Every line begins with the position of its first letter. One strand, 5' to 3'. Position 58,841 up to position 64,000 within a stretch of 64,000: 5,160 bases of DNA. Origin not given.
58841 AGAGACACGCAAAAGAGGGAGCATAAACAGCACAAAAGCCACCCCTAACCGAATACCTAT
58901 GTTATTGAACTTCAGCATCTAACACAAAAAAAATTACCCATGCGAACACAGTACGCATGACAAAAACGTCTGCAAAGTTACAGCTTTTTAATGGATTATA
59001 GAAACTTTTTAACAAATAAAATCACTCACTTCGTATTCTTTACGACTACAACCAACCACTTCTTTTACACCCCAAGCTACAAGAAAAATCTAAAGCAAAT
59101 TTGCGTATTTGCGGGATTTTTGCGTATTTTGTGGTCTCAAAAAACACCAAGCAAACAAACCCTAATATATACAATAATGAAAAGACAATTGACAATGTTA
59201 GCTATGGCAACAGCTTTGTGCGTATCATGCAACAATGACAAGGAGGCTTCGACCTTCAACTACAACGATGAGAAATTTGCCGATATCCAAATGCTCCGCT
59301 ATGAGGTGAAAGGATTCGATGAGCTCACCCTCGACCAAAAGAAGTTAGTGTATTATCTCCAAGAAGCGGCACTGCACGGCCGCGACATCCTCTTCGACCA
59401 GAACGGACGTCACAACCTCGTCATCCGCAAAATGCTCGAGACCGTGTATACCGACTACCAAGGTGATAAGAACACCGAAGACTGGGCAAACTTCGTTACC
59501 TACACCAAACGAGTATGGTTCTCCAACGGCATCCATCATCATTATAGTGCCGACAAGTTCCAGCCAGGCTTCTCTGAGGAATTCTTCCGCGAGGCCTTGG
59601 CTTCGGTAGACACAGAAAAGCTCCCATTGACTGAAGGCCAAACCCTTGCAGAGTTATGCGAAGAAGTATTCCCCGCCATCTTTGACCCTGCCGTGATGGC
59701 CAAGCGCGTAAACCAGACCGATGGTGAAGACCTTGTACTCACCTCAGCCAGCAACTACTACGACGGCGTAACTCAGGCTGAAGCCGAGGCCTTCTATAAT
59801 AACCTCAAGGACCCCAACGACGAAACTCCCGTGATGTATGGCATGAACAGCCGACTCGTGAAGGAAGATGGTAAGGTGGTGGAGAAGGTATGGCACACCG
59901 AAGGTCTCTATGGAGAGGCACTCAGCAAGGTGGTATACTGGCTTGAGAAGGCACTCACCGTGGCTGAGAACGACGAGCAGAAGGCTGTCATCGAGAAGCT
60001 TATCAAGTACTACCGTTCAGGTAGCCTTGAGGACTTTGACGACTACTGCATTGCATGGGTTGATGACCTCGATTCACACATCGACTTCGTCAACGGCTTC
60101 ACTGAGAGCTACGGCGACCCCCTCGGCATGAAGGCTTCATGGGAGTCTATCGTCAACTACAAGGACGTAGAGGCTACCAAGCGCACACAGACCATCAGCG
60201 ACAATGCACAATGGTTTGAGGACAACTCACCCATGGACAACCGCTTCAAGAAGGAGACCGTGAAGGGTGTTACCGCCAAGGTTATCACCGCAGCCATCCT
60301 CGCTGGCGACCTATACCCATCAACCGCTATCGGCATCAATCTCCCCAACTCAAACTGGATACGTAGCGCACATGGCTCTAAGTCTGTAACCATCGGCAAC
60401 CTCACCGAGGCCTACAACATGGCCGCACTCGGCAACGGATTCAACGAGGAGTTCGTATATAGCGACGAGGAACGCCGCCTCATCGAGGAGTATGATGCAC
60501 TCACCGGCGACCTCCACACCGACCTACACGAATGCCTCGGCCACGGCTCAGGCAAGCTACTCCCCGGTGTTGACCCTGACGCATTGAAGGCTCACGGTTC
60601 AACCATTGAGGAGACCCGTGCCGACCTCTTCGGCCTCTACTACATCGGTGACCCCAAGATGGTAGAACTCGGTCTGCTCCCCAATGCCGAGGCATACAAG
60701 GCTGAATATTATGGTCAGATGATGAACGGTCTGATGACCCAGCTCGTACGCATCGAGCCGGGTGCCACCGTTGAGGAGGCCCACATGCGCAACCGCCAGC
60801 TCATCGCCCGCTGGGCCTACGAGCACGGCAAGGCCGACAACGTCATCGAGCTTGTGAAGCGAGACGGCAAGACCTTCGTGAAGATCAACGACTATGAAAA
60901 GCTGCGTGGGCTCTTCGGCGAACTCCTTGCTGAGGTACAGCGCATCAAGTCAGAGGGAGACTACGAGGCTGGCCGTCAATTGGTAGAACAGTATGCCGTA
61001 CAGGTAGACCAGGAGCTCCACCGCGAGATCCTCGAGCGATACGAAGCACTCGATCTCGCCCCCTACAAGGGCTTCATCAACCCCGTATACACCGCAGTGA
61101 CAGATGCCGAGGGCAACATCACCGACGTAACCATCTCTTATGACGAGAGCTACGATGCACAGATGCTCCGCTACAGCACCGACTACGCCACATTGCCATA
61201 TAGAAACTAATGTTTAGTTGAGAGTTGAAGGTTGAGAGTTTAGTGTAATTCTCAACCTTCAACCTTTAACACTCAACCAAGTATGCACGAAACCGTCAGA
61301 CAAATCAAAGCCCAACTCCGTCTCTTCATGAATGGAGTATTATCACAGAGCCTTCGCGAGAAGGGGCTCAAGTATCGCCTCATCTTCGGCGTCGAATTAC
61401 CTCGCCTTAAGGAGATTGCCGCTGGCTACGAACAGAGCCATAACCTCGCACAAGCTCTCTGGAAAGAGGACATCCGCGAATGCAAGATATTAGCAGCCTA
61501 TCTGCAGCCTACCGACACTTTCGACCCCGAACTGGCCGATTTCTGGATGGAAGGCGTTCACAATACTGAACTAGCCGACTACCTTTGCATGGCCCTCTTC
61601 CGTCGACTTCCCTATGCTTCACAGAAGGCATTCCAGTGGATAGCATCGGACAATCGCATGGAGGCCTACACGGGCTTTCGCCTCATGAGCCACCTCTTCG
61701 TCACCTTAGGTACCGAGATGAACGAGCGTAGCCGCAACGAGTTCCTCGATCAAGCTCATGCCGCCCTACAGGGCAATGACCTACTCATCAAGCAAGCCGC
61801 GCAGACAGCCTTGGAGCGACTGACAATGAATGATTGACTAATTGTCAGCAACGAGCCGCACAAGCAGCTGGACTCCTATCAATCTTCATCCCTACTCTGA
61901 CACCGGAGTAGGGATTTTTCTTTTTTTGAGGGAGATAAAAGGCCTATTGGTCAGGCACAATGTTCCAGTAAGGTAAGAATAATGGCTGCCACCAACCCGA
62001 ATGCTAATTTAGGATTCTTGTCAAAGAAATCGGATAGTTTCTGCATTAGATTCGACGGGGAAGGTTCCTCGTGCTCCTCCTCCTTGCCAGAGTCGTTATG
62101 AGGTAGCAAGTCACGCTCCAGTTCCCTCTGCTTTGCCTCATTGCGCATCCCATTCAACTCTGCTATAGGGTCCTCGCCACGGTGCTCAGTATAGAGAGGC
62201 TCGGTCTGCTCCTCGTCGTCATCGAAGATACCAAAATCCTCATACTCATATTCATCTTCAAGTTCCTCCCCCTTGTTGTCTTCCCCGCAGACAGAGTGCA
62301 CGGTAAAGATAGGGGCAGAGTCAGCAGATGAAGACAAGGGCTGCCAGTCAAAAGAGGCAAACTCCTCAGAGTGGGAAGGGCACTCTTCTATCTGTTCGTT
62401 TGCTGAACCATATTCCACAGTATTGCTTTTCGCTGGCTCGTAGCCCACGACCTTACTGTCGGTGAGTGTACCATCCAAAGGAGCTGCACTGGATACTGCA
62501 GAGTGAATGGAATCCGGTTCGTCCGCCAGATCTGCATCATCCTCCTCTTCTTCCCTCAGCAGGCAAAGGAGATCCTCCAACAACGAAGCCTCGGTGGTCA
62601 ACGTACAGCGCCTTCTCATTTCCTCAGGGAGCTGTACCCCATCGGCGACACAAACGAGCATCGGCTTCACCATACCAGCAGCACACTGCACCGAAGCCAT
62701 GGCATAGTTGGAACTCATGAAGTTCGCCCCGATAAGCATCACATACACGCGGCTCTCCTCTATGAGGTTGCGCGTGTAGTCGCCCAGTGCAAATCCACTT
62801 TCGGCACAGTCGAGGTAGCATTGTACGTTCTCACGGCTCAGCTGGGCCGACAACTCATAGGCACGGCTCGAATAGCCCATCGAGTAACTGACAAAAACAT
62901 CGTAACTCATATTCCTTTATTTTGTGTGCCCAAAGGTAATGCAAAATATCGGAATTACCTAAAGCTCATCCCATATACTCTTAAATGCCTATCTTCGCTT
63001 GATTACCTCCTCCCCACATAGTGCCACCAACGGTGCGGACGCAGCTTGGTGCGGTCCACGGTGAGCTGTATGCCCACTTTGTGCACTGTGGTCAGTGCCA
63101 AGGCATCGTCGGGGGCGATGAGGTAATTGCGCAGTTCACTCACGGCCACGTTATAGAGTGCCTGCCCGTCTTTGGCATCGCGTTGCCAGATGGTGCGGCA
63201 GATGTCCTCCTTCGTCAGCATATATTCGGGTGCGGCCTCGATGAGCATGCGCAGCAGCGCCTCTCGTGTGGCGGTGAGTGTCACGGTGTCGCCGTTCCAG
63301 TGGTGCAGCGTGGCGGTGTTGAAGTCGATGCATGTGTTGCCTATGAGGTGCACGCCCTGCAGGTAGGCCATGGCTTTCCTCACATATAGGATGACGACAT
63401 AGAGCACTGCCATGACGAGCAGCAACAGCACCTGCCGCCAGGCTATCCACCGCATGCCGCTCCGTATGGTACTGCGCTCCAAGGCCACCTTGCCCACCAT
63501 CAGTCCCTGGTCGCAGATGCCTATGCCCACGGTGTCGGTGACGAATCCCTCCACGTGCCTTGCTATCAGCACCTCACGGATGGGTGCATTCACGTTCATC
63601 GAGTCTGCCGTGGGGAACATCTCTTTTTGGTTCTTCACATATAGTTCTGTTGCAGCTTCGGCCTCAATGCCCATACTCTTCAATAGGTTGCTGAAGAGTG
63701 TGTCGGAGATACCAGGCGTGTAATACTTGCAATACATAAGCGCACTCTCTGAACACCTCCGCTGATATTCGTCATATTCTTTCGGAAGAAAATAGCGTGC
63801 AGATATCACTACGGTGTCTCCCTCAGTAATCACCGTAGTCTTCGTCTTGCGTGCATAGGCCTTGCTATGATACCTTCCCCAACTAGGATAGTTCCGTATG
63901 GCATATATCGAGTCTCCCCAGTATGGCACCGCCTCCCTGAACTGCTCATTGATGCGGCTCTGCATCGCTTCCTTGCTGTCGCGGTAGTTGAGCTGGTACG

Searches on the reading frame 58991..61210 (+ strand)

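Call 24: search_protein_families(library=pfam, proteins=[window:58991-61210:+], max_evalue=0.01)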
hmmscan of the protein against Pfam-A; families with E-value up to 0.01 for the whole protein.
window:58991-61210:+ (739 aa): 1 family
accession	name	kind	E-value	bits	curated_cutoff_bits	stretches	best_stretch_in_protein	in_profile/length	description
PF03571.21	Peptidase_M49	-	8.1e-48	163.6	21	2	298-526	92-311/548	Peptidase family M49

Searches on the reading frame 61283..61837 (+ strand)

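Call 24: search_protein_families(library=pfam, proteins=[window:61283-61837:+], max_evalue=0.01)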
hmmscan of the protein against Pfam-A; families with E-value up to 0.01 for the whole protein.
window:61283-61837:+ (184 aa): 1 family
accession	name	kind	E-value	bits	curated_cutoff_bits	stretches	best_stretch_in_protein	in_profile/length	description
PF08713.17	DNA_alkylation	-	2.4e-12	47.5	21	1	32-179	25-181/213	DNA alkylation repair enzyme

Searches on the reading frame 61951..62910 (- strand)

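Call 24: search_protein_families(library=pfam, proteins=[window:61951-62910:-], max_evalue=0.01)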
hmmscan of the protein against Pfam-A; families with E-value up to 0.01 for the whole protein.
window:61951-62910:- (319 aa): 1 family
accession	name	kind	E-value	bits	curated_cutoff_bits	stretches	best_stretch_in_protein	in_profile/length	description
PF13676.11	TIR_2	-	2.7e-05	25.1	28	1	5-79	1-77/122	TIR domain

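Call 74: search_protein_families(library=ncbifam, proteins=[window:61951-62910:-], max_evalue=0.01)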
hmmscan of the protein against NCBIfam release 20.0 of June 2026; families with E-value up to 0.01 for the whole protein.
window:61951-62910:- (319 aa): 0 families

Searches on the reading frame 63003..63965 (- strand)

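Call 24: search_protein_families(library=pfam, proteins=[window:63003-63965:-], max_evalue=0.01)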
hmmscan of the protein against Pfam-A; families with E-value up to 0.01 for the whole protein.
window:63003-63965:- (320 aa): 1 family
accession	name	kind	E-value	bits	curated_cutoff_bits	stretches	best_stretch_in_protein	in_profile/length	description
PF00486.34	Trans_reg_C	-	7.2e-07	29.6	26.2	1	226-299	2-75/77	Transcriptional regulatory protein, C terminal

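Call 74: search_protein_families(library=ncbifam, proteins=[window:63003-63965:-], max_evalue=0.01)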
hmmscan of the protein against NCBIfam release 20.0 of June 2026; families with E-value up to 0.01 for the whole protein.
window:63003-63965:- (320 aa): 5 families
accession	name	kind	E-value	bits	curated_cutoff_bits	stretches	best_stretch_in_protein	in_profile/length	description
NF040689.1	MtrAB_MtrA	equivalog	0.0011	18.3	300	1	205-300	123-217/219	MtrAB system response regulator MtrA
NF051850.1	RespRegRprY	equivalog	0.0012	18.3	370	1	203-304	131-229/234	response regulator transcription factor RprY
NF045914.1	RespRegNblR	equivalog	0.003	17.2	300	1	189-298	116-222/228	response regulator transcription factor NblR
NF041734.1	resp_reg_RppA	equivalog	0.0084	15.5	250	0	208-302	131-228/229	two-component system response regulator RppA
NF041733.1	resp_reg_CseB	equivalog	0.0096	15.3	350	0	204-281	135-210/228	two-component system response regulator CseB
